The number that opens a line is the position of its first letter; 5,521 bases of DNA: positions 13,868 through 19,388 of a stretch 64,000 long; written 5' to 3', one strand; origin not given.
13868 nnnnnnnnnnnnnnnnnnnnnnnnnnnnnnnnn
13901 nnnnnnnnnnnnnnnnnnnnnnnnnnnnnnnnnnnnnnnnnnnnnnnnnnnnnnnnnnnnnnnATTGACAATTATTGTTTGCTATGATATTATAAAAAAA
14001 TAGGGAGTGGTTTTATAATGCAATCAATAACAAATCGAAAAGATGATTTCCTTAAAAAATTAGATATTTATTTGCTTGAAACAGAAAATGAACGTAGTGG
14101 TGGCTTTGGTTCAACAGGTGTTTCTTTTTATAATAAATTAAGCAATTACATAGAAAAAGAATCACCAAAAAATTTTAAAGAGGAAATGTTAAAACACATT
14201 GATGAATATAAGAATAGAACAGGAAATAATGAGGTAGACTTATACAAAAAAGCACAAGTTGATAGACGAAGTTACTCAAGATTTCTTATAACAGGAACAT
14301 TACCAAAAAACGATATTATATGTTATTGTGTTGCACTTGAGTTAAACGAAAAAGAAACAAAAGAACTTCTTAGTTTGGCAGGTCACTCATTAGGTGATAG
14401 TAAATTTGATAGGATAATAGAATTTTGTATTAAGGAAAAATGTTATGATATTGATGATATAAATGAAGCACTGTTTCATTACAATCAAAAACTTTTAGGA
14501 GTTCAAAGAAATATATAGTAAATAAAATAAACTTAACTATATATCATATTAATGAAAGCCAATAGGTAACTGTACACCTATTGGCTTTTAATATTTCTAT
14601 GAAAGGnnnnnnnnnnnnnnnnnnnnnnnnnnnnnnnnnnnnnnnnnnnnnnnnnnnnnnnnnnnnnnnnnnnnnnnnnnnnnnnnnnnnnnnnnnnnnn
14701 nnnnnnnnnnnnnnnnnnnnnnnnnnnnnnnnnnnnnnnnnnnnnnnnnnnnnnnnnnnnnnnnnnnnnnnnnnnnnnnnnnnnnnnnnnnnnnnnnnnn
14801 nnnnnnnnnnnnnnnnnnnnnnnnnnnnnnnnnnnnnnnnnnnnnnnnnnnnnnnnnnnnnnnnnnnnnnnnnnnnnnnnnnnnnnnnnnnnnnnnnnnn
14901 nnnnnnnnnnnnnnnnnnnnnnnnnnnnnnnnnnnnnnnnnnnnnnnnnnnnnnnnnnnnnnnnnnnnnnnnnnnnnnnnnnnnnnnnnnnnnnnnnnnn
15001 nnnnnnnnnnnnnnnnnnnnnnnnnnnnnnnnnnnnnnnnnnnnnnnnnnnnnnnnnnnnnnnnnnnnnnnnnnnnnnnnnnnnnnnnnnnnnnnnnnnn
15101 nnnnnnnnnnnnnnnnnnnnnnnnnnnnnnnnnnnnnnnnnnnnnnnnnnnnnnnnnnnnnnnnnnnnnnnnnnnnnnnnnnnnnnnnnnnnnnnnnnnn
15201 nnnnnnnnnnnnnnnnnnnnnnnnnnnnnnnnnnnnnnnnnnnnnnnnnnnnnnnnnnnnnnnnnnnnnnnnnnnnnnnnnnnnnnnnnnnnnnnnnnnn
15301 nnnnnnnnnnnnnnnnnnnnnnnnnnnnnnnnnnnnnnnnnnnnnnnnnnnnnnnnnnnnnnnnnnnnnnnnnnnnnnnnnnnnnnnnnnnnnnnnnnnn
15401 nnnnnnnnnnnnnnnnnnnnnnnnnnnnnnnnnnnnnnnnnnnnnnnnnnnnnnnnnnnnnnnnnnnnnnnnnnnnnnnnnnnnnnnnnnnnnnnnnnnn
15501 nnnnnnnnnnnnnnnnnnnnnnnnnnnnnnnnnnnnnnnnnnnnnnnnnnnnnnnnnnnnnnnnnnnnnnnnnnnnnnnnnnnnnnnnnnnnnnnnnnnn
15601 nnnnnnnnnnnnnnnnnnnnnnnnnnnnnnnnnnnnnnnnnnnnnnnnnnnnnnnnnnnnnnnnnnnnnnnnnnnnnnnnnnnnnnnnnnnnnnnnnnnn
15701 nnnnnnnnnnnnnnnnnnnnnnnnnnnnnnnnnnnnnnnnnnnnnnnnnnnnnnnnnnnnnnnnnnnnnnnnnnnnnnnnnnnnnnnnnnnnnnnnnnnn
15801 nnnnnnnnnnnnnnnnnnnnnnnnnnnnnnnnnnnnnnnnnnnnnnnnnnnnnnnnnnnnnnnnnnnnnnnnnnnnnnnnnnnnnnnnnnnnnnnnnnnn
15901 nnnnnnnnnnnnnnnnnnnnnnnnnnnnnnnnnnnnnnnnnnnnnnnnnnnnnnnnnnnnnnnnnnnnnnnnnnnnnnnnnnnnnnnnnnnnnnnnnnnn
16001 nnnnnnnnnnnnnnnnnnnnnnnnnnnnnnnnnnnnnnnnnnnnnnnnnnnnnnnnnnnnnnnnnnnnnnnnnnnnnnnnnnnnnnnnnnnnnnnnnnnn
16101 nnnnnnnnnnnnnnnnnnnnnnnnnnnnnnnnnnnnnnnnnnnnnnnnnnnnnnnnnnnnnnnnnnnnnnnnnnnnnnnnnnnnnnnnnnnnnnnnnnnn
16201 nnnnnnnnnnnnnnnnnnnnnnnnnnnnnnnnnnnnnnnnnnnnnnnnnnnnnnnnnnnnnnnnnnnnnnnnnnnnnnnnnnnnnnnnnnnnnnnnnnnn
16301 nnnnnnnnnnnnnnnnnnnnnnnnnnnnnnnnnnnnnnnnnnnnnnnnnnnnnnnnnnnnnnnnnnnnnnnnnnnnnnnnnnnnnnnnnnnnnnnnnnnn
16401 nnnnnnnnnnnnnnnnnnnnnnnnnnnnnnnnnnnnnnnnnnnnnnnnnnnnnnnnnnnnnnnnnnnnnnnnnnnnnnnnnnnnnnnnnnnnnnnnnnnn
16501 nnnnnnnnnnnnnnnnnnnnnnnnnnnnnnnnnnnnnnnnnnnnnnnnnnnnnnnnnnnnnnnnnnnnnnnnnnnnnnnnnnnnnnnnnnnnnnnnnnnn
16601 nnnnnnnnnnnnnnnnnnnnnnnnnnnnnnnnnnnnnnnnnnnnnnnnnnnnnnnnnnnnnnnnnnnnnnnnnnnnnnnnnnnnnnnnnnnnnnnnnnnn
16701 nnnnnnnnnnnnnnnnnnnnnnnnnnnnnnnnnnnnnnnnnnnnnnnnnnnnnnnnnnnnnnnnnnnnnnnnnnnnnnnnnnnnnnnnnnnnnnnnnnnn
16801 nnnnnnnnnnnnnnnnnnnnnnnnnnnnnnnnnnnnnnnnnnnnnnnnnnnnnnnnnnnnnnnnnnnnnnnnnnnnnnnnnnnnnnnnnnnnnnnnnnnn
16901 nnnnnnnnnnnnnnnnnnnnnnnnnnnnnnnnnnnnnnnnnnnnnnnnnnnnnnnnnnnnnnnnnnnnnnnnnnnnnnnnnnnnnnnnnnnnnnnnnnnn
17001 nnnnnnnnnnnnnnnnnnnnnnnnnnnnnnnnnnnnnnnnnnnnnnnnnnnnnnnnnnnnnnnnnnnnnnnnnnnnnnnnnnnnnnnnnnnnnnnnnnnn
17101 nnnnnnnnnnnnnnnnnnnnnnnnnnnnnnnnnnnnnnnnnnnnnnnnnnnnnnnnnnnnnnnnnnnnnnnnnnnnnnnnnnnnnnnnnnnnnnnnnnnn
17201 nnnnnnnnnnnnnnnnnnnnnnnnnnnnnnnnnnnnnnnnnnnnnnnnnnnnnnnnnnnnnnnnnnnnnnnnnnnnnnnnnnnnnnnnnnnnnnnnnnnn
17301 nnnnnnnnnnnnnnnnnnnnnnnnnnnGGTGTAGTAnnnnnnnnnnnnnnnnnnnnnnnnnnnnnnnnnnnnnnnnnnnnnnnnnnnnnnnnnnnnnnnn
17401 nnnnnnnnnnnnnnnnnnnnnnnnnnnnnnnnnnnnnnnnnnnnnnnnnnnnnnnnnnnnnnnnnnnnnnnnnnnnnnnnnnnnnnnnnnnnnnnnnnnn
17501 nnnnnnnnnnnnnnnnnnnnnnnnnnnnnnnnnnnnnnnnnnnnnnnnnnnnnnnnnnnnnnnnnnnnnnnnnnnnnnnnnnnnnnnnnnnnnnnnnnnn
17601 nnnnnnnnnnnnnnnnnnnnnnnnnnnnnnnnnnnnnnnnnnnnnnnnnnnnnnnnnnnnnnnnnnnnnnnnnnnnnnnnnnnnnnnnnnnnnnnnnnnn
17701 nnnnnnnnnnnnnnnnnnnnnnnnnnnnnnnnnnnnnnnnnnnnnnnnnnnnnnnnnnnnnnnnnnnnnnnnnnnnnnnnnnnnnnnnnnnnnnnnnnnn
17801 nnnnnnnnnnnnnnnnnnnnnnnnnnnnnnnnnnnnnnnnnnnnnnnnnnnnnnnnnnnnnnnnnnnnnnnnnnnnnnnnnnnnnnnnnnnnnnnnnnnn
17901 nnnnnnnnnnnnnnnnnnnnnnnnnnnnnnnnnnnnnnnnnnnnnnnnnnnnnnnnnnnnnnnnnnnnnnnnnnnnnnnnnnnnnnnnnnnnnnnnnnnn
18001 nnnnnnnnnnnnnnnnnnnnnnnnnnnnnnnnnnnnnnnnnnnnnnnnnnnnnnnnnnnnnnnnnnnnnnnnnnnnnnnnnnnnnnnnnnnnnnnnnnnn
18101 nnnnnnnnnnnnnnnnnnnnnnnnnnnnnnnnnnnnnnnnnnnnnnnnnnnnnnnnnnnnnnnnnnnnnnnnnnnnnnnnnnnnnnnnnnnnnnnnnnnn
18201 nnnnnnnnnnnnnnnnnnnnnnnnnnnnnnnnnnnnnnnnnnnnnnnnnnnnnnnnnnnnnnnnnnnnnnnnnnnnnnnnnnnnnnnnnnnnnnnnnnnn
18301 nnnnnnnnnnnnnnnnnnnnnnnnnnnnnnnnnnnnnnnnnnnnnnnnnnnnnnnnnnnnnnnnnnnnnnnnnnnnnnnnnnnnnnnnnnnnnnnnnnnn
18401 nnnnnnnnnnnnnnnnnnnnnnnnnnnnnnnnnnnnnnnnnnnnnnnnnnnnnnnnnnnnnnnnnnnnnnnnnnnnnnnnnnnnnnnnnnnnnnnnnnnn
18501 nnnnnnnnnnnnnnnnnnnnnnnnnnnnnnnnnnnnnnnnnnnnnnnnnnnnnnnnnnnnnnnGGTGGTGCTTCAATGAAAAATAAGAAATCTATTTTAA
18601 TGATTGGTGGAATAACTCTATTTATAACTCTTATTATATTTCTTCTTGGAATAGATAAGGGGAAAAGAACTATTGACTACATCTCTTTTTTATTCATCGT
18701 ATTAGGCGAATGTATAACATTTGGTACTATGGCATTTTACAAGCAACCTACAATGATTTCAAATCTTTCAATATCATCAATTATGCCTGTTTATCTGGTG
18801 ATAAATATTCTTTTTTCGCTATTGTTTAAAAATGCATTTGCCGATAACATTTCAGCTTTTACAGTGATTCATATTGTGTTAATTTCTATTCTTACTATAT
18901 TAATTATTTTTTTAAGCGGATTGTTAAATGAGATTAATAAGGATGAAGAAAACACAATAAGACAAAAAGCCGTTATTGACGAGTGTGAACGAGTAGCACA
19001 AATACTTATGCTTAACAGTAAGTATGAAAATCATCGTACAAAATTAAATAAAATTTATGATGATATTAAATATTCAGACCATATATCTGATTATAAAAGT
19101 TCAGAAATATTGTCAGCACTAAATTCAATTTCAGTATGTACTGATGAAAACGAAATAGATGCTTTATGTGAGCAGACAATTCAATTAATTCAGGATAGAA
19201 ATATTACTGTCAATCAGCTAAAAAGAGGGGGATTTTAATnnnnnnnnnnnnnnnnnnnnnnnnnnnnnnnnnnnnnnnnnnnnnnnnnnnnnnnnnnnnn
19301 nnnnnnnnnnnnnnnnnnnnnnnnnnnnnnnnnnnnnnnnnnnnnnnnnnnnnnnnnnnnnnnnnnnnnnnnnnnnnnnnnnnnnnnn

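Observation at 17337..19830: SPFH / triple zinc-ribbon protein plus two partner membrane proteins as mobile-element cargo (YdjI-like module without PspA)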

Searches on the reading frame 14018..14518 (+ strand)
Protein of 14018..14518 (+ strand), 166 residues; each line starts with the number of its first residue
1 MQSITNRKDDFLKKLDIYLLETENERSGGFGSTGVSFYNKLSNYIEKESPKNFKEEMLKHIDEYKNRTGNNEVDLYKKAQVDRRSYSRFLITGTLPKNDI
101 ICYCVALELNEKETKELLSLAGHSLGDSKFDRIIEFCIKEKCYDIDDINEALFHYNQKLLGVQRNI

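Call 3: search_protein_families(library=pfam, proteins=[window:14018-14518:+], max_evalue=0.1)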
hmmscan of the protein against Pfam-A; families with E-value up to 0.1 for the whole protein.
window:14018-14518:+ (166 aa): 1 family
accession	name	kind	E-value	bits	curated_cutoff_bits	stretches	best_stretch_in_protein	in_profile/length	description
PF16964.10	TadF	-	0.064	13.6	27.3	1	75-151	35-109/178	Putative tight adherence pilin protein F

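Call 10: search_protein_families(library=padloc, proteins=[window:14018-14518:+], max_evalue=0.01)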
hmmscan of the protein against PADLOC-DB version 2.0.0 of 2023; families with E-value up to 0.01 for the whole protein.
window:14018-14518:+ (166 aa): 0 families

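Call 11: search_protein_families(library=ncbifam, proteins=[window:14018-14518:+], max_evalue=0.01)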
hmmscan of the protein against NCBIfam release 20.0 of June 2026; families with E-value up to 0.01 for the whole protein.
window:14018-14518:+ (166 aa): 0 families

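Call 12: search_protein_families(library=phrogs, proteins=[window:14018-14518:+], max_evalue=0.001)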
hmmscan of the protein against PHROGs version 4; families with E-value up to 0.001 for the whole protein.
window:14018-14518:+ (166 aa): 0 families

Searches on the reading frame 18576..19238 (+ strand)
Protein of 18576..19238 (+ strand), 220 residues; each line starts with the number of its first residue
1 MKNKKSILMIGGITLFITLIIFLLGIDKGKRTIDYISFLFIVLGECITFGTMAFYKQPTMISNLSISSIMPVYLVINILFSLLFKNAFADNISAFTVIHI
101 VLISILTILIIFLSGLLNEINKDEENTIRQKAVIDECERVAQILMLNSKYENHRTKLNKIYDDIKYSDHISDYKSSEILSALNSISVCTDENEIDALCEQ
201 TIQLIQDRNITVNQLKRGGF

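Call 3: search_protein_families(library=pfam, proteins=[window:18576-19238:+], max_evalue=0.1)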
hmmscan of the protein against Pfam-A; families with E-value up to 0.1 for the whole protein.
window:18576-19238:+ (220 aa): 1 family
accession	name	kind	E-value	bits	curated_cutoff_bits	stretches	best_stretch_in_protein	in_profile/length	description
PF25221.1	5TMH_Lnb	-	0.026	15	25.2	1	10-113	12-114/144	Lnb transmembrane domain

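Call 10: search_protein_families(library=padloc, proteins=[window:18576-19238:+], max_evalue=0.01)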
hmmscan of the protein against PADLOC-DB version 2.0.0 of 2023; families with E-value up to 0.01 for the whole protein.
window:18576-19238:+ (220 aa): 0 families

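Call 11: search_protein_families(library=ncbifam, proteins=[window:18576-19238:+], max_evalue=0.01)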
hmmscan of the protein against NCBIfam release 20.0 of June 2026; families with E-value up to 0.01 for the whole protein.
window:18576-19238:+ (220 aa): 2 families
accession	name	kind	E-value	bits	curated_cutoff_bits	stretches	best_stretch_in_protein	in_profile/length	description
TIGR03023.1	WcaJ_sugtrans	equivalog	5.7e-05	22.6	410.75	1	32-197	29-197/453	undecaprenyl-phosphate glucose phosphotransferase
TIGR03025.1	EPS_sugtrans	subfamily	0.00029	20.2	295.55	1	24-197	19-192/445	exopolysaccharide biosynthesis polyprenyl glycosylphosphotransferase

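Call 12: search_protein_families(library=phrogs, proteins=[window:18576-19238:+], max_evalue=0.001)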
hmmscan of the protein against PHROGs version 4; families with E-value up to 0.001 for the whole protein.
window:18576-19238:+ (220 aa): 0 families

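Call 33: find_homologous_proteins(query=window:18576-19238:+, max_evalue=0.001)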
Query window:18576-19238:+ (220 aa): 32 proteins with E <= 0.001 among 491 candidates.
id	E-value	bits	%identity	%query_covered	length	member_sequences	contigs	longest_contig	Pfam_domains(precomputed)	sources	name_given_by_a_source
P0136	5.6e-121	420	90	100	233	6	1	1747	-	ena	-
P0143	9.3e-119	413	89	100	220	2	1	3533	-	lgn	-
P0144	4.9e-118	410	88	100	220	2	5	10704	-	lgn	-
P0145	1.2e-117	409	89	100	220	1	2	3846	-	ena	-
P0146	1.6e-116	405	87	100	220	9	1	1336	-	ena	-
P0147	8.0e-116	403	87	100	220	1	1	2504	-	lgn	-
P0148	7.4e-115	400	86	100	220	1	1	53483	-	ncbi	-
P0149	2.0e-114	398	87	100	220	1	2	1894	-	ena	-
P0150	3.3e-99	349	74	100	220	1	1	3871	-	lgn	-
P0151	2.7e-98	346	73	100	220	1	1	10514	-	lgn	-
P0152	1.9e-97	343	72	100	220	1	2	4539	-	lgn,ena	-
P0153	4.8e-96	338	70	100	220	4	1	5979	-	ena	-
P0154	2.3e-93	330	69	100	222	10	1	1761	-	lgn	-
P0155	2.3e-91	323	67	100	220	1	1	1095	-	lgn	-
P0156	7.9e-88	312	87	77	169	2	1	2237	-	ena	-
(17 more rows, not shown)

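Call 56: predict_structure(alignment_id=A6)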
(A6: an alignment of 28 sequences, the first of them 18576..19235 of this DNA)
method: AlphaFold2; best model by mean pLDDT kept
length: 220 residues; sequences in the alignment: 28
mean_pLDDT: 84.2   pTM: 0.57
mean pLDDT of the five models: 84.2, 83.4, 82.8, 82.7, 82.5
residues with pLDDT >= 90: 78; 70-90: 122; 50-70: 16; < 50: 4
segments of 3 or more residues with pLDDT < 50: none
pLDDT, mean of each block of 10 residues (from residue 1): 75 86 69 87 90 78 83 92 88 92 92 82 75 87 91 91 80 80 91 92 88 65
secondary structure, 60 per line:
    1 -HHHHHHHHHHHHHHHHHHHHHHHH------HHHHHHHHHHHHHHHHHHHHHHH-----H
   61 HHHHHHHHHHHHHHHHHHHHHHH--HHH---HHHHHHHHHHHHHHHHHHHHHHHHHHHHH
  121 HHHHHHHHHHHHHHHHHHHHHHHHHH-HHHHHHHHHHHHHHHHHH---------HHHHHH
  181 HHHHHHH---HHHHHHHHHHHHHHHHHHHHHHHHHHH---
elements in order: H2-25 H32-54 H60-83 H92-146 H148-165 H175-187 H191-217

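Call 61: fold_search(model_id=the predicted structure, library=pdb)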
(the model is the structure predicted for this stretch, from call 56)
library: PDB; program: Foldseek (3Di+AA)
matches with E <= 10: 172; with E <= 0.001: 0
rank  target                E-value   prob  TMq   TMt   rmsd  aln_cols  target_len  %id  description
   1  8j46                  1.8e-01  0.60  0.25  0.18  12.0       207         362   11  Human Consensus Olfactory Receptor OR52c in apo state, OR52c-bRIL (released 2023-12-20)
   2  4ntj                  4.3e-01  0.23  0.23  0.16  14.0       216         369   12  Structure of the human P2Y12 receptor in complex with an antithrombotic drug (released 2014-03-26)
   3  9iya_A                5.7e-01  0.14  0.19  0.13  17.1       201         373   13  Cryo-EM structure of GPR55-Fab-Nb-ONO-9710531 complex (released 2025-01-01)
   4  7zl9                  1.1e+00  0.07  0.15  0.10  22.1       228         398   17  Crystal structure of human GPCR Niacin receptor (HCA2) (released 2023-04-12)
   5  7udl_A                1.3e+00  0.38  0.30  0.24  22.4       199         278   11  Crystal structure of designed helical repeat protein RPB_PLP1_R6 bound to PLPx6 peptide (released 2023-03-22)
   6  6iql_A                1.3e+00  0.10  0.20  0.15  14.3       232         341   12  Crystal structure of dopamine receptor D4 bound to the subtype-selective ligand, L745870 (released 2019-12-04)
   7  9d3e_A                1.3e+00  0.08  0.19  0.13  18.1       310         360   10  Cryo-EM structure of CCR6 bound by SQA1 and OXM2 (released 2024-09-11)
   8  8tlp_B                1.6e+00  0.14  0.21  0.20  24.7       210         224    9  Computationally designed tunable C2 symmetric tandem repeat homodimer, D_3_633_8x without peptide (released 2024-12-11)
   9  7rkc_A                1.8e+00  0.12  0.21  0.21  22.9       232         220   12  Computationally designed tunable C2 symmetric tandem repeat homodimer, D_3_633 (released 2022-05-18)
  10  4z36                  1.8e+00  0.12  0.21  0.14  15.5       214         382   13  Crystal Structure of Human Lysophosphatidic Acid Receptor 1 in complex with ONO-3080573 (released 2015-06-03)
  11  9isi                  1.9e+00  0.10  0.26  0.18  16.4       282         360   10  Structure of human C3aR in apo state (released 2025-04-23)
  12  8dz8_G                2.0e+00  0.47  0.20  0.41   8.1        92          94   14  Neoleukin 4, a de novo designed IL-4 mimetic (released 2023-03-29)
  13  3rf3_A                2.2e+00  0.10  0.19  0.17  19.0       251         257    7  Shigella IpaA-VBS3 in complex with human vinculin (released 2011-04-27)
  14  6wp8                  2.2e+00  0.08  0.18  0.18  27.7       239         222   14  Proton-pumping mutant of Mastigocladopsis repens rhodopsin chloride pump (released 2020-07-29)
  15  4qid_A                2.3e+00  0.08  0.19  0.19  27.0       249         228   11  Crystal structure of Haloquadratum walsbyi bacteriorhodopsin (released 2015-07-29)
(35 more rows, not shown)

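Call 85: search_protein_representatives(alignment_id=A6)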
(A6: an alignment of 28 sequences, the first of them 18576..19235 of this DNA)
Query: 28 sequences, 220 profile positions. Proteins with E-value up to 0.001 (for the whole library): 1150; up to 1e-10: 272; up to 1e-30: 26. The best 150 are listed.
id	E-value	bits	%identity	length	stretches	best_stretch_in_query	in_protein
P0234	8.8e-87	306.8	-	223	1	1-219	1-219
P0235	3.2e-86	305.0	-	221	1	1-220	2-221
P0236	1.2e-69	250.8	-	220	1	1-219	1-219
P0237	1.0e-67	244.5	-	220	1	1-220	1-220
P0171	5.8e-58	212.6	-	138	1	83-220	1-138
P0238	1.9e-52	194.5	-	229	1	2-220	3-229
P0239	1.1e-43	165.9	-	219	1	2-220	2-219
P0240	2.8e-41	158.0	-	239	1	7-220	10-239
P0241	1.5e-39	152.4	-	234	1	8-220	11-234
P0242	3.7e-38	147.8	-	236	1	7-220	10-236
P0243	8.3e-38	146.7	-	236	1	8-219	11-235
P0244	3.8e-37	144.5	-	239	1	9-220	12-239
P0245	3.8e-36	141.2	-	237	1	9-219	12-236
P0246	1.4e-35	139.4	-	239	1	7-218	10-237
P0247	2.6e-35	138.5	-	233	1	6-220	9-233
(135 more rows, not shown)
